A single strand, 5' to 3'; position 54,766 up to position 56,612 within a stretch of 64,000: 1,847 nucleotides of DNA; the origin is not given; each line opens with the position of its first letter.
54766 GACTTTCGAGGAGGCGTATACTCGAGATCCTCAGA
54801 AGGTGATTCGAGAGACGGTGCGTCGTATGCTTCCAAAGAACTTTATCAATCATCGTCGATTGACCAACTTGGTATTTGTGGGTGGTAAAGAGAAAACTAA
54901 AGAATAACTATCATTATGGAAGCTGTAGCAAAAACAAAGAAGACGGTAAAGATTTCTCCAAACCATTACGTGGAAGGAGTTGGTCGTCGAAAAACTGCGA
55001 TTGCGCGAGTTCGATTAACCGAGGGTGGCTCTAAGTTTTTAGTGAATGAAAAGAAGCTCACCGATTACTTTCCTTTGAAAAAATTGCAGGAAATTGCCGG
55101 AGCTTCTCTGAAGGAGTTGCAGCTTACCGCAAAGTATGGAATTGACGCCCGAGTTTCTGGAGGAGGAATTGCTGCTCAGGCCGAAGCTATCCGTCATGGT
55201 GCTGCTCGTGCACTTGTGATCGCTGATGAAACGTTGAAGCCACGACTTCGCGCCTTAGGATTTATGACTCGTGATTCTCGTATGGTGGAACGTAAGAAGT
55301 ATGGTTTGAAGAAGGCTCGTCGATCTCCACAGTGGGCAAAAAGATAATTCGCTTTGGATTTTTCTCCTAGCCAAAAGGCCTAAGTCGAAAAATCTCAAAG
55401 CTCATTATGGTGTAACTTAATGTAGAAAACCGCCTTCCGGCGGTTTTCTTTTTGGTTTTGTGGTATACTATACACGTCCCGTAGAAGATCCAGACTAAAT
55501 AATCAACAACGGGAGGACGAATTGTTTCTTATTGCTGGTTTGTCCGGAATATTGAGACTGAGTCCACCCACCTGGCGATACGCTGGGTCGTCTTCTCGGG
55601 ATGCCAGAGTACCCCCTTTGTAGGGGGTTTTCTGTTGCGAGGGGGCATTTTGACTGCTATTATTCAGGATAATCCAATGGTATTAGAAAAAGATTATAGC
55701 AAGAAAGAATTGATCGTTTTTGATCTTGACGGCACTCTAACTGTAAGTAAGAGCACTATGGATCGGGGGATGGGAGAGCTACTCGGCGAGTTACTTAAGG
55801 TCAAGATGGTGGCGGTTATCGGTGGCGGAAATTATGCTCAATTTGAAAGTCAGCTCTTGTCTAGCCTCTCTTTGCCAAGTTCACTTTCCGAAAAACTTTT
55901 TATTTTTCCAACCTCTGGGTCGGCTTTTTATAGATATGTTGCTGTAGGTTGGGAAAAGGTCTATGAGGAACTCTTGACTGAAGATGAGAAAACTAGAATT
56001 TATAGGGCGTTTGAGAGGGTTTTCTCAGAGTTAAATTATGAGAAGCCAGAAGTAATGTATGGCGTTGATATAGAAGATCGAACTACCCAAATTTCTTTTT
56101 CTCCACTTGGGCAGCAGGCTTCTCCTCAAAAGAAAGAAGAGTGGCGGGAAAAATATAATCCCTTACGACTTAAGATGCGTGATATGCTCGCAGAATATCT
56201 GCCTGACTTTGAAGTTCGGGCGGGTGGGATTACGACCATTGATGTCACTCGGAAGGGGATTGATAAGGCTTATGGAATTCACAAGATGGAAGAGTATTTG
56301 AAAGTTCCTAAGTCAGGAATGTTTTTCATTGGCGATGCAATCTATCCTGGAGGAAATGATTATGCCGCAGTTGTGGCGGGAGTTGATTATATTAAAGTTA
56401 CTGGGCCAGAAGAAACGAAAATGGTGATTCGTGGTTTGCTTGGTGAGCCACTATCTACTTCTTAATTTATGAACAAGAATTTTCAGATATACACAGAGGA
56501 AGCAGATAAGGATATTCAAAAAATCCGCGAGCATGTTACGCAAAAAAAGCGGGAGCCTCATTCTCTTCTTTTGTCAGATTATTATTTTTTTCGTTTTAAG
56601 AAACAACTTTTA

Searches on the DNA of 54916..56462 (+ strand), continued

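Call 51: search_rna_families(sources=[L148, L129, L135, L087, L125, L138, L109, L099, L123], threshold=evalue, max_evalue=10)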
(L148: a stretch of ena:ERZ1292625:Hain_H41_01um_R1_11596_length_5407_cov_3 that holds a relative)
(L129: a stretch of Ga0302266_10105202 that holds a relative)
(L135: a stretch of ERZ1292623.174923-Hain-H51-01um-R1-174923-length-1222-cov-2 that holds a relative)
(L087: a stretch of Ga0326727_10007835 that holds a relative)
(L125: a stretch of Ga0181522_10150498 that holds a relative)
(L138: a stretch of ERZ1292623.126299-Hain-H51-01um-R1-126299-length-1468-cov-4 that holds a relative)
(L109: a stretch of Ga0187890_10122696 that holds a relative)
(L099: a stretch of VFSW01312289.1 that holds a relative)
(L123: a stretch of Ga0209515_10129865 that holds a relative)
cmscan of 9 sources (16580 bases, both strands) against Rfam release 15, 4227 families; matches with E-value up to 10: 30.
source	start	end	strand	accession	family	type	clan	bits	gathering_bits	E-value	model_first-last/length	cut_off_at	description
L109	1364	1444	+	RF03940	MIR9563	Gene; miRNA;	-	54.2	90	1.8e-08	1-127/127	no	MIR9563 microRNA precursor family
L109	1368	1440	-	RF00997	mir-942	Gene; miRNA;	-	50.1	100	9.8e-08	1-86/86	no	mir-942 microRNA precursor family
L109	1368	1440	+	RF00997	mir-942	Gene; miRNA;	-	49.5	100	1.4e-07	1-86/86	no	mir-942 microRNA precursor family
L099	1443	1513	-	RF00005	tRNA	Gene; tRNA;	CL00001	48.1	29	8.8e-08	1-71/71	no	tRNA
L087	167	245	-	RF00963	mir-642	Gene; miRNA;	-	46.6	90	1.1e-05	1-83/83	no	mir-642 microRNA precursor family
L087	167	245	+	RF00963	mir-642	Gene; miRNA;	-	46.4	90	1.2e-05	1-83/83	no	mir-642 microRNA precursor family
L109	1360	1447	-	RF03323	mir-3613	Gene; miRNA;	-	40.8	91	6.7e-06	1-86/86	no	mir-3613 microRNA precursor family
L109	1362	1444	-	RF03566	mir-4875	Gene; miRNA;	-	40.4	90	1.5e-05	1-73/73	no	mir-4875 microRNA precursor family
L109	1367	1441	+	RF00639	mir-515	Gene; miRNA;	CL00096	39.5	68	4.2e-05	1-87/87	no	mir-515 microRNA precursor family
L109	1366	1444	+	RF03566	mir-4875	Gene; miRNA;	-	38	90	6.9e-05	1-73/73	no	mir-4875 microRNA precursor family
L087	163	249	+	RF04062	MIR949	Gene; miRNA;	-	37.2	100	0.00053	1-106/106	no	MIR949 microRNA precursor family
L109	1367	1441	-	RF00639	mir-515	Gene; miRNA;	CL00096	33.3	68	0.0021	1-87/87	no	mir-515 microRNA precursor family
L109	1368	1435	-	RF02847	Ref64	Gene; sRNA;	-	29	44.3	0.042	1-69/69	no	Enterococcus sRNA 64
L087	169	244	+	RF04341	Plastid-psbJ-5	Cis-reg;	CL00152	28.4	53.1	0.078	1-59/59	no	Plastid-psbJ-5 3UTR RNA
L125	893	964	+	RF00833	mir-70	Gene; miRNA;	-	28.4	90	0.049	1-79/79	no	mir-70 microRNA precursor family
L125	899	958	-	RF03940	MIR9563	Gene; miRNA;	-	28.2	90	0.087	31-97/127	no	MIR9563 microRNA precursor family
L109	1366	1442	-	RF00813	mir-11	Gene; miRNA;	CL00083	26.7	45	0.061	1-78/78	no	mir-11 microRNA precursor family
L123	1041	1109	+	RF00512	Leu_leader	Cis-reg; leader;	-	26.3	50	0.083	1-148/148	no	Leucine operon leader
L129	846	916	-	RF01772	rnk_pseudo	Cis-reg; leader;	-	25.6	55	1.1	1-108/108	no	Pseudomonas rnk leader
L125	904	954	+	RF04066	mir-1256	Gene; miRNA;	-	25.5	70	0.15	1-70/70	no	mir-1256 microRNA precursor family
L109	1372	1436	+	RF00805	mir-351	Gene; miRNA;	-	24.5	70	0.16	1-75/75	no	mir-351 microRNA precursor family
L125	903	954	+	RF03940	MIR9563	Gene; miRNA;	-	24.4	90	0.84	1-127/127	no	MIR9563 microRNA precursor family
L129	814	885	+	RF02377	SurA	Gene; sRNA;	-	24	100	0.0059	1-279/279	no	SurA sRNA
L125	900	972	+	RF02351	psRNA14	Gene; sRNA;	-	23.4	60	4.4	1-84/84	no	Proteobacteria sRNA psRNA14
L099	277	328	-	RF02589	Spy779816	Gene; sRNA;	-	23.3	67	5.8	1-88/88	no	S. pyogenes small RNA 779816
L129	807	883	+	RF00116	C0465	Gene; sRNA;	-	23.1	40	2.5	1-78/78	no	C0465 RNA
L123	1077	1157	-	RF00512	Leu_leader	Cis-reg; leader;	-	22.3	50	0.9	1-148/148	no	Leucine operon leader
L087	931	1014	-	RF02565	YrlB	Gene; sRNA;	-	20.9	97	4.2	1-78/78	no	Y RNA-like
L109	220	279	+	RF01059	mir-598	Gene; miRNA;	-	19.1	69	8.9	1-80/80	no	mir-598 microRNA precursor family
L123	1076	1134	-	RF02901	AaHKsRNA41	Gene; sRNA;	-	16.5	97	6.4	1-187/187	no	Aggregatibacter sRNA 41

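Call 55: search_rna_families(source=L004, start=8745, end=8895, threshold=evalue, max_evalue=10, show_alignments=1)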
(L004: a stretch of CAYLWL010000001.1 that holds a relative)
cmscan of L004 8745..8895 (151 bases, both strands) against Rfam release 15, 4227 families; matches with E-value up to 10: 3.
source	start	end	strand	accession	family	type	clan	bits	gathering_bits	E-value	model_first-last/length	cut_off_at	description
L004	8754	8886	+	RF00013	6S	Gene;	-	12.1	46.4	1.3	1-187/187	no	6S / SsrS RNA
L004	8762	8810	+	RF01145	sR14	Gene; snRNA; snoRNA; CD-box;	-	9.9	38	1.5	1-54/54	no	Small nucleolar RNA sR14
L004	8793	8847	-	RF01763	Guanidine-III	Cis-reg; riboswitch;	-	9.4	36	8.2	1-67/67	no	Guanidine-III riboswitch aptamer (yKKC-III)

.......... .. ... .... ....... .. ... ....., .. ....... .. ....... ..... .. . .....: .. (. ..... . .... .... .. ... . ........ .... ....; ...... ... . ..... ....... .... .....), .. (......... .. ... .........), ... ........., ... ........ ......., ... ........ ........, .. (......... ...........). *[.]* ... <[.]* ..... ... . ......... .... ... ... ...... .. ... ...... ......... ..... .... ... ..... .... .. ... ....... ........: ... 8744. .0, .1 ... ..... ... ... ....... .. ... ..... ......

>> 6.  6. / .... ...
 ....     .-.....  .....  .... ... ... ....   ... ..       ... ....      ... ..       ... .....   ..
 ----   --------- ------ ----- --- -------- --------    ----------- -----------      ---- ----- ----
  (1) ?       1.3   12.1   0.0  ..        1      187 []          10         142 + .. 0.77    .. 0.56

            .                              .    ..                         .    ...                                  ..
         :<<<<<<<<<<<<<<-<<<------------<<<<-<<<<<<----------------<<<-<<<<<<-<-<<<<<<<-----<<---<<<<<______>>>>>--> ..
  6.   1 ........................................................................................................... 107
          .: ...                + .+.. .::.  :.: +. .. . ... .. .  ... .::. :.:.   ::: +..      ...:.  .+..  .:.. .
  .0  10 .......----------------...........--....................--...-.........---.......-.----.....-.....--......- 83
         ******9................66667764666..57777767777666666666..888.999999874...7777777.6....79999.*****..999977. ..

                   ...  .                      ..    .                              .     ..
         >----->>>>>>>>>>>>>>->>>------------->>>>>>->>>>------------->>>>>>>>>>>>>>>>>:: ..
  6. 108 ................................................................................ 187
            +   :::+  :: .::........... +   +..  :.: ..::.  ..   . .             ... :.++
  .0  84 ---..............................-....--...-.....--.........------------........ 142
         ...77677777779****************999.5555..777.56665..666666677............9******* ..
